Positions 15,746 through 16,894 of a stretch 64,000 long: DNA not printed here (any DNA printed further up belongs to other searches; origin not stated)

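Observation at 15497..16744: Candidate invertible promoter switch controlling the tpsBA adhesin operon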

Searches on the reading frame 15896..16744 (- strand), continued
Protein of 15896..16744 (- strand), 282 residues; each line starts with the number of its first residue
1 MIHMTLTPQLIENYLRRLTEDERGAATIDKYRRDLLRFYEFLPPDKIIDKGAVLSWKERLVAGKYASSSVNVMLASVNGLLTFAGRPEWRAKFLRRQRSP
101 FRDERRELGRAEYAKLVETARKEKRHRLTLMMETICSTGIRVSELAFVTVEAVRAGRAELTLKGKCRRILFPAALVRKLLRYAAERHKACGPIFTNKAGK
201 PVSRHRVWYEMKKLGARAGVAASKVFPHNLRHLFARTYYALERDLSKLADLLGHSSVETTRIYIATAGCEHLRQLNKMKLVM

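Call 54: find_encoding_contigs(protein=window:15896-16735:-, flank=1500, max_places=10)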
Protein window:15896-16735:- (279 aa): 9 contigs read that carry it; 7 places shown.
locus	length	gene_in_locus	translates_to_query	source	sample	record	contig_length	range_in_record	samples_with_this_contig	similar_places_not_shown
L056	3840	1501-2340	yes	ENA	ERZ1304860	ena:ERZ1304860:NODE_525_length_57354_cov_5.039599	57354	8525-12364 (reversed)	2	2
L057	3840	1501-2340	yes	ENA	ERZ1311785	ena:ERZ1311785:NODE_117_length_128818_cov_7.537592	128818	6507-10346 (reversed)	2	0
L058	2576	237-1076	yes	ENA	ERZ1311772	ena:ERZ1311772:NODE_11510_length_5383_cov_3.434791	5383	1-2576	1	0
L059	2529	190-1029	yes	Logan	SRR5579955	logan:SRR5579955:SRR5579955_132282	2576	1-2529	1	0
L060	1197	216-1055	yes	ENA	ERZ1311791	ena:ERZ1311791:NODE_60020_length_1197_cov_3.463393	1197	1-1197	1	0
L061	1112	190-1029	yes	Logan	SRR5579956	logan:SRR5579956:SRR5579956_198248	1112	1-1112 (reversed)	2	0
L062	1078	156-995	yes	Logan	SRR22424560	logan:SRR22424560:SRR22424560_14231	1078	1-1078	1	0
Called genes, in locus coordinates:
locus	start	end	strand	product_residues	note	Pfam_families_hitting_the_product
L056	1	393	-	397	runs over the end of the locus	PF00465:Fe-ADH, PF13685:Fe-ADH_2, PF25137:ADH_Fe_C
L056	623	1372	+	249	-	PF00300:His_Phos_1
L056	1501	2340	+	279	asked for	PF02899:Phage_int_SAM_1 (weak), PF00589:Phage_integrase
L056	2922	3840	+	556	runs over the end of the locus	PF08479:POTRA_2, PF03865:ShlB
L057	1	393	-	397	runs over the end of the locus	PF00465:Fe-ADH, PF13685:Fe-ADH_2, PF25137:ADH_Fe_C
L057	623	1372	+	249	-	PF00300:His_Phos_1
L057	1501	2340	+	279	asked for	PF02899:Phage_int_SAM_1 (weak), PF00589:Phage_integrase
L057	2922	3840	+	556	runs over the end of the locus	PF08479:POTRA_2, PF03865:ShlB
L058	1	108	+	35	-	?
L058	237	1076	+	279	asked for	PF02899:Phage_int_SAM_1 (weak), PF00589:Phage_integrase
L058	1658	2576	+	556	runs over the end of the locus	PF08479:POTRA_2, PF03865:ShlB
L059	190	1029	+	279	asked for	PF02899:Phage_int_SAM_1 (weak), PF00589:Phage_integrase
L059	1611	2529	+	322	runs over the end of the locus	?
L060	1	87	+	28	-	?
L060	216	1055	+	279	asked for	PF02899:Phage_int_SAM_1 (weak), PF00589:Phage_integrase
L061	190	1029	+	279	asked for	PF02899:Phage_int_SAM_1 (weak), PF00589:Phage_integrase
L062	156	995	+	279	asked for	PF02899:Phage_int_SAM_1 (weak), PF00589:Phage_integrase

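Call 64: search_protein_representatives(protein=window:15896-16735:-)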
Query: 279 residues. Proteins with E-value up to 0.001 (for the whole library): 22777; up to 1e-10: 3253; up to 1e-30: 530. The best 150 are listed.
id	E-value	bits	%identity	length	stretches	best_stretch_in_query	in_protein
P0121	9.8e-77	274.5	52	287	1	7-278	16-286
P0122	2.4e-76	273.2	51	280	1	1-278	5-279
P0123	1.1e-75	271.0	49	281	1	4-278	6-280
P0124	1.7e-75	270.4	49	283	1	8-278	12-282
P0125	4.1e-75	269.2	49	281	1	3-278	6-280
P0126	1.1e-74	267.8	48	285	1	3-278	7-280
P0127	8.8e-74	264.8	47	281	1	3-278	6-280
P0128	1.5e-73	264.1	48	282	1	3-278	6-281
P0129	3.0e-72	259.8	48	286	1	2-278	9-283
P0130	5.9e-72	258.8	48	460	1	8-278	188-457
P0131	2.2e-71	257.0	51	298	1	3-278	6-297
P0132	4.1e-71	256.1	48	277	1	1-279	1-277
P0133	9.6e-70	251.6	47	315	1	6-278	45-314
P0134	2.8e-68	246.8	45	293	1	2-278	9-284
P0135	3.7e-68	246.4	48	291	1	8-278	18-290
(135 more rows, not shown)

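Call 65: list_cluster_members(proteins=[P0121, P0122, P0123, P0124, P0125, P0126, P0127, P0128, P0129, P0132])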
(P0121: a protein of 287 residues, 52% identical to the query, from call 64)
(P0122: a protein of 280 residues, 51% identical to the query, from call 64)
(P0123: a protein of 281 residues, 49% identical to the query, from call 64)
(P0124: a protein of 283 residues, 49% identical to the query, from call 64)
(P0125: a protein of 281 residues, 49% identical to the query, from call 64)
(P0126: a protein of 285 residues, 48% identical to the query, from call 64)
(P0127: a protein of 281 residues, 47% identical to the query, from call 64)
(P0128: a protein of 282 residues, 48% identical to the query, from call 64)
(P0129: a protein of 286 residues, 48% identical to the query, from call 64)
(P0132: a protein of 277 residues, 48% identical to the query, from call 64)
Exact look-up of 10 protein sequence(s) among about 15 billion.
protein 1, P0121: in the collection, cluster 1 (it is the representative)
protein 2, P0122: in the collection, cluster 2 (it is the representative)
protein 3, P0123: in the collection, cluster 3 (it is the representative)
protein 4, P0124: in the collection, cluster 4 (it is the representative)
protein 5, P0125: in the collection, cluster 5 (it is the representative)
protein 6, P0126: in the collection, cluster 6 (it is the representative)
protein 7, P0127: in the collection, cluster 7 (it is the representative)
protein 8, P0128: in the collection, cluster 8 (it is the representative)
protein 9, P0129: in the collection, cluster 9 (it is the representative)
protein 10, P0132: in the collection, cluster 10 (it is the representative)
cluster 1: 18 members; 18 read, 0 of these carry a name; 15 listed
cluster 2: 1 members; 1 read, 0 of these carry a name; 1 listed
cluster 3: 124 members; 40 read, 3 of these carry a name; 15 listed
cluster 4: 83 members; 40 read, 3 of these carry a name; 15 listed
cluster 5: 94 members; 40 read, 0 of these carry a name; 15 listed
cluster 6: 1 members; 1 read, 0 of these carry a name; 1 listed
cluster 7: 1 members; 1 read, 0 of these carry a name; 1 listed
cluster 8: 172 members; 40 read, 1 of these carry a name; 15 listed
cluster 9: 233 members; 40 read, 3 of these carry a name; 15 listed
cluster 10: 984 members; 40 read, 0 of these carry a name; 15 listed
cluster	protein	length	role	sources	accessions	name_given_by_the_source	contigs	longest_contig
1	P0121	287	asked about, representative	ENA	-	-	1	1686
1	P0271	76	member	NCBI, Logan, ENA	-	-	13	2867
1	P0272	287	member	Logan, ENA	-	-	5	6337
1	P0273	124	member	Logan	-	-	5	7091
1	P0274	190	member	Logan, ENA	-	-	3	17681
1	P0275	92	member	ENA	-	-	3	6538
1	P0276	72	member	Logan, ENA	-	-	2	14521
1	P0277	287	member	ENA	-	-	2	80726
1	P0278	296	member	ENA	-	-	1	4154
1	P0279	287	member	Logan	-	-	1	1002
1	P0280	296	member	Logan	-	-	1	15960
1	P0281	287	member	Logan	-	-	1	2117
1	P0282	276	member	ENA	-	-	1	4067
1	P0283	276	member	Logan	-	-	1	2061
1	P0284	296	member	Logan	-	-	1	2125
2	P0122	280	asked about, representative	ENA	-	-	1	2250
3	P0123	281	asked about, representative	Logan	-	-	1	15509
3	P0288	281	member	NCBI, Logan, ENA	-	-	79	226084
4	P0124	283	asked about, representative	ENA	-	-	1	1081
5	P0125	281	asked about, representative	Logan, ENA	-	-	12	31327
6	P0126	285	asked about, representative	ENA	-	-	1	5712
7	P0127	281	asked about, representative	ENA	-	-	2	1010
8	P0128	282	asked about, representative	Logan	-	-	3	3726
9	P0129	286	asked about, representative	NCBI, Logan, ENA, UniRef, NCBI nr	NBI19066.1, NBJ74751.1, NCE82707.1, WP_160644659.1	integrase [Neglecta sp. X4] | tyrosine-type recombinase/integrase n=1 Tax=unclassified Neglectibacter TaxID=2632164 ... | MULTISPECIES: tyrosine-type recombinase/integrase [unclassified Neglectibacter]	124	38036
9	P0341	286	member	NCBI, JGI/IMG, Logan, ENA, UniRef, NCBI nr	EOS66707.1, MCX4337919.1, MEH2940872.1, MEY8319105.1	MAG: tyrosine-type recombinase/integrase [Lachnospiraceae bacterium] | site-specific recombinase XerD | tyrosine-type recombinase/integrase n=1 Tax=Oscillospiraceae TaxID=216572 ...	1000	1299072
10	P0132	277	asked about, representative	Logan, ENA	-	-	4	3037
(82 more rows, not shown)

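Call 66: find_encoding_contigs(protein=P0288, flank=3000, max_places=6)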
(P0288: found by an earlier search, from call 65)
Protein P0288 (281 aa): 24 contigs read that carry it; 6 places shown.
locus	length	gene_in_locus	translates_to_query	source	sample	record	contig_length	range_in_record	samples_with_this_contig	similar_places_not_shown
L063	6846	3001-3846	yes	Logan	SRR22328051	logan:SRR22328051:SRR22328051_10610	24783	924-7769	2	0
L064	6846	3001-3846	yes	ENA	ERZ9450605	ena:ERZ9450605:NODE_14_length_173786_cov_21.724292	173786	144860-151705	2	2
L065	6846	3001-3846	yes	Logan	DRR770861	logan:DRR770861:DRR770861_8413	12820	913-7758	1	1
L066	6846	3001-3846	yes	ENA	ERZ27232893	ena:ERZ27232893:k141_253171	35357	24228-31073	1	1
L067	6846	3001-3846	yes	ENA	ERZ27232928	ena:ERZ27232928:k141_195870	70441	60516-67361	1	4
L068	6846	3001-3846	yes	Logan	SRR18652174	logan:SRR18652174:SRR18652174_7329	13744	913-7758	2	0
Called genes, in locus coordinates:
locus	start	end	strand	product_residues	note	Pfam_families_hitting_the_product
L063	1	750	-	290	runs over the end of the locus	PF02645:DegV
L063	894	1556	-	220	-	PF19700:DUF6198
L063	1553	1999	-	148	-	PF01047:MarR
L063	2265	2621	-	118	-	PF11391:DUF2798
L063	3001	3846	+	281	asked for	PF02899:Phage_int_SAM_1 (faint), PF00589:Phage_integrase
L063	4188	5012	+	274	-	-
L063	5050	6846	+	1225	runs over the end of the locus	PF00092:VWA, PF13519:VWA_2, PF24558:DUF7604, PF24547:DUF7601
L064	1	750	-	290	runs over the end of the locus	PF02645:DegV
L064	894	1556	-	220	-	PF19700:DUF6198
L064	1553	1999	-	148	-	PF01047:MarR, PF12802:MarR_2 (weak)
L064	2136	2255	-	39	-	-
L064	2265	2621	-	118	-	PF11391:DUF2798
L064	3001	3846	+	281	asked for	PF02899:Phage_int_SAM_1 (faint), PF00589:Phage_integrase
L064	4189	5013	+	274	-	-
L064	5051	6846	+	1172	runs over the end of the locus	PF00092:VWA, PF13519:VWA_2, PF24558:DUF7604, PF24547:DUF7601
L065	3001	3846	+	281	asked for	PF02899:Phage_int_SAM_1 (faint), PF00589:Phage_integrase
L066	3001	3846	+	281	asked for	PF02899:Phage_int_SAM_1 (faint), PF00589:Phage_integrase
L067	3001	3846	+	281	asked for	PF02899:Phage_int_SAM_1 (faint), PF00589:Phage_integrase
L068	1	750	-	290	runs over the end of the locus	PF02645:DegV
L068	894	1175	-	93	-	PF19700:DUF6198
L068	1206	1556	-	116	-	PF19700:DUF6198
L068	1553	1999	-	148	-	PF01047:MarR, PF12802:MarR_2 (weak)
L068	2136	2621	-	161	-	PF11391:DUF2798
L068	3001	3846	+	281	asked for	PF02899:Phage_int_SAM_1 (faint), PF00589:Phage_integrase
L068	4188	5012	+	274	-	-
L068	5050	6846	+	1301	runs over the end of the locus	PF00092:VWA, PF13519:VWA_2, PF24558:DUF7604, PF24547:DUF7601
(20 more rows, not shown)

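Call 71: find_encoding_contigs(protein=P0341, flank=3000, max_places=8)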
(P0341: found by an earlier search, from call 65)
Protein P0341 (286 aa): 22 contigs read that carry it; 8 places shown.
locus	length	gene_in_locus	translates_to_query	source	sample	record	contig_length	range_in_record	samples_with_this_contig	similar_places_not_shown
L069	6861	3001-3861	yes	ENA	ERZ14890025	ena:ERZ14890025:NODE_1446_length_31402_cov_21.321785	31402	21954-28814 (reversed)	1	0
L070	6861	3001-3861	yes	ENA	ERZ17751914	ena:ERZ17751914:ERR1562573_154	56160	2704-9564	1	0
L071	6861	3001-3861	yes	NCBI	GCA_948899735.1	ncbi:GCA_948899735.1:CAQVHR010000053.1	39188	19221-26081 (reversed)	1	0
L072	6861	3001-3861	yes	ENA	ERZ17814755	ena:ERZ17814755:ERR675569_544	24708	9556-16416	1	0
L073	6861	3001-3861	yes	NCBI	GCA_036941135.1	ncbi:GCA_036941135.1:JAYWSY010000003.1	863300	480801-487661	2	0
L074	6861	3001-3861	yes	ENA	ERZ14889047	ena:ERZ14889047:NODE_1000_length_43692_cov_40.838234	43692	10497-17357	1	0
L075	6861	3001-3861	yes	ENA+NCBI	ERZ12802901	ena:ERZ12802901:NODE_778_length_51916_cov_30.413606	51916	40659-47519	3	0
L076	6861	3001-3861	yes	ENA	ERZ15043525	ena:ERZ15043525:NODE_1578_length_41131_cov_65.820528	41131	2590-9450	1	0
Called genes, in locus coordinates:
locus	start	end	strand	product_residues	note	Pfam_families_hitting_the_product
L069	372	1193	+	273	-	PF00142:Fer4_NifH, PF01656:CbiA, PF02374:ArsA_ATPase (weak), PF06564:CBP_BcsQ (weak), PF07015:VirC1 (faint), PF09140:MipZ (faint), PF10609:ParA, PF13614:AAA_31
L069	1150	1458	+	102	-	PF02195:ParB_N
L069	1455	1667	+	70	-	PF12645:HTH_16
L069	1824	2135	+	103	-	PF00216:Bac_DNA_binding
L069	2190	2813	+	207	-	PF00440:TetR_N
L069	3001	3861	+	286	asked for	PF02899:Phage_int_SAM_1, PF00589:Phage_integrase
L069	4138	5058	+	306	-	PF00072:Response_reg, PF00990:GGDEF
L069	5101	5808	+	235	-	PF07238:PilZ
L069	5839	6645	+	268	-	PF04203:Sortase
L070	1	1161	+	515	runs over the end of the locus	PF12161:HsdM_N, PF02384:N6_Mtase, PF01170:UPF0020, PF07669:Eco57I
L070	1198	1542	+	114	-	-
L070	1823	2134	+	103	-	PF00216:Bac_DNA_binding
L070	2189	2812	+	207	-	PF00440:TetR_N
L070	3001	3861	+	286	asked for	PF02899:Phage_int_SAM_1, PF00589:Phage_integrase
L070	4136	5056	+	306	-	PF00072:Response_reg, PF00990:GGDEF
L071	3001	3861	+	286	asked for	PF02899:Phage_int_SAM_1, PF00589:Phage_integrase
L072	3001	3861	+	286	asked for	PF02899:Phage_int_SAM_1, PF00589:Phage_integrase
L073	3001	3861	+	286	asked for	PF02899:Phage_int_SAM_1, PF00589:Phage_integrase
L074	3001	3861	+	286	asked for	PF02899:Phage_int_SAM_1, PF00589:Phage_integrase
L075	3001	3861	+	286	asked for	PF02899:Phage_int_SAM_1, PF00589:Phage_integrase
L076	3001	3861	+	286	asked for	PF02899:Phage_int_SAM_1, PF00589:Phage_integrase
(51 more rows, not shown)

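Call 76: search_solved_structures(query=window:15896-16735:-, max_evalue=1e-15, show_alignments=1)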
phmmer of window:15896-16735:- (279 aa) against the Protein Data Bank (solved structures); distinct sequences matched with E-value up to 1e-15: 2.
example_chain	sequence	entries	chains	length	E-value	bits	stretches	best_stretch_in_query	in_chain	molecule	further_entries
1a0p_A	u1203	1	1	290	6e-17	65.4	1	8-273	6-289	SITE-SPECIFIC RECOMBINASE XERD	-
4a8e_A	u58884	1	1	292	3.1e-16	63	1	23-278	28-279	PROBABLE TYROSINE RECOMBINASE XERC-LIKE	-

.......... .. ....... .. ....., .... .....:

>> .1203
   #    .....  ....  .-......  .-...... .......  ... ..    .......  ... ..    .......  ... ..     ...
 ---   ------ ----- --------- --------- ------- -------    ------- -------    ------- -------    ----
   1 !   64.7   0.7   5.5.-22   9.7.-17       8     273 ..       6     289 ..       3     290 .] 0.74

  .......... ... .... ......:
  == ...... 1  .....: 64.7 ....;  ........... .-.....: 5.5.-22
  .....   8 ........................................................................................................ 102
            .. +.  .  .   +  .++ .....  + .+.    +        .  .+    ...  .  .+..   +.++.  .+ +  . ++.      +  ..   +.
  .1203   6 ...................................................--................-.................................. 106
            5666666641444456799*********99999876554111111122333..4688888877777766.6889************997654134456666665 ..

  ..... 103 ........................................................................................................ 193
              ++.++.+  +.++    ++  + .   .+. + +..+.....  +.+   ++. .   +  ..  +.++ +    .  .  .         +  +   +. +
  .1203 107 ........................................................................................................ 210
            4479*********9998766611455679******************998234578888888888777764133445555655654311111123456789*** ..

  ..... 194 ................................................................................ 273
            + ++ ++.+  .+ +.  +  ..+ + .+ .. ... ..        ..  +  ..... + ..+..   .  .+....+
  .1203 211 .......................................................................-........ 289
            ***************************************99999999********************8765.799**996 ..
